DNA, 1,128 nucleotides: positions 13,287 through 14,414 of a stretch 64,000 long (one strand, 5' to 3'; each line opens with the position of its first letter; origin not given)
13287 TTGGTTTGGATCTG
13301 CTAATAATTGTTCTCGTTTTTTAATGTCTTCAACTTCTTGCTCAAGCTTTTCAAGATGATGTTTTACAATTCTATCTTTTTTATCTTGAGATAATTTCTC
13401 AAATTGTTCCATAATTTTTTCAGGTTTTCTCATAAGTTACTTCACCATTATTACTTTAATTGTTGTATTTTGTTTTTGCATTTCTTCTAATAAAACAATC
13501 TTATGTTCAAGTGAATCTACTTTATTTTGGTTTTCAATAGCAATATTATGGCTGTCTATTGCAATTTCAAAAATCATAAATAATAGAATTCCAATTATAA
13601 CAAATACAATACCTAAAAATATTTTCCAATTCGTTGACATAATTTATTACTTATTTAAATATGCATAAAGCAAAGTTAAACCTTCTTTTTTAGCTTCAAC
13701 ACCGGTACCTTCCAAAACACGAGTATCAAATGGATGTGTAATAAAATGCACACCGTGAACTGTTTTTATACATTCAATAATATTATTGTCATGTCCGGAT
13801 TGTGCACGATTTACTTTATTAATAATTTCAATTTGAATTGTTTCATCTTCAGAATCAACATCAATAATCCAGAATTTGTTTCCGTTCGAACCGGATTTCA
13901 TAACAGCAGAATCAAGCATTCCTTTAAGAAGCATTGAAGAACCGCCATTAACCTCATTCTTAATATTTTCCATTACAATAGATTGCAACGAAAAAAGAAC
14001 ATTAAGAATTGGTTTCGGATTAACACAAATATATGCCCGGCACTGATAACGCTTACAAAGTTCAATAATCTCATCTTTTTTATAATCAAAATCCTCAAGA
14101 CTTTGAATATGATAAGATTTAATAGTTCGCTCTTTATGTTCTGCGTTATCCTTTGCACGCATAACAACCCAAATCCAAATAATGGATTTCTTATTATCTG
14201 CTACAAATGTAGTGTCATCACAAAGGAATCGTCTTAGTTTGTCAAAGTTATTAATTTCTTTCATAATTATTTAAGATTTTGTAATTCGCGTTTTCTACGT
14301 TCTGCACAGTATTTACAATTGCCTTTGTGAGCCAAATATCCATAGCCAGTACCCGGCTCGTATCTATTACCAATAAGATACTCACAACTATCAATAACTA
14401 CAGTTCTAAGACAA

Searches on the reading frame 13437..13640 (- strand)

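Call 75: search_protein_families(library=pfam, proteins=[window:13437-13640:-], max_evalue=0.01)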
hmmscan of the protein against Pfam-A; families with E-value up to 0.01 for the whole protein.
window:13437-13640:- (67 aa): 1 family
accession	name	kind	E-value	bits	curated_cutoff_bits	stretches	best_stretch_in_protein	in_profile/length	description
PF24073.1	DUF7365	-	0.0038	17.8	27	1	15-60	9-54/101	Coiled-coil region of unknown function (DUF7365)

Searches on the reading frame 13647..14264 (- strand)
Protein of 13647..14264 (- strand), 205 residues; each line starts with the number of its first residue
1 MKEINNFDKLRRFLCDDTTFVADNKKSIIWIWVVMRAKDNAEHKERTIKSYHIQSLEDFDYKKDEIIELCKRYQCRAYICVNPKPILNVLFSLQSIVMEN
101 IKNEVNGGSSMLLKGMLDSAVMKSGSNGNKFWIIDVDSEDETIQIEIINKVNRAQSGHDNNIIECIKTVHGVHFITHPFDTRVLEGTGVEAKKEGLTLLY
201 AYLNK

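Call 28: search_protein_families(library=pfam, proteins=[window:13647-14264:-], max_evalue=0.01)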
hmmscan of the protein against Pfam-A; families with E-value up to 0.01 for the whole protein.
window:13647-14264:- (205 aa): 0 families

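Call 76: search_protein_families(library=phrogs, proteins=[window:13647-14264:-], max_evalue=0.001)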
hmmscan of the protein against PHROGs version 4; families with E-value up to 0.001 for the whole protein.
window:13647-14264:- (205 aa): 1 family
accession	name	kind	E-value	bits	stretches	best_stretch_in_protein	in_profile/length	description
phrog_14949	-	unknown function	2.6e-19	70.7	1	2-181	3-200/240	-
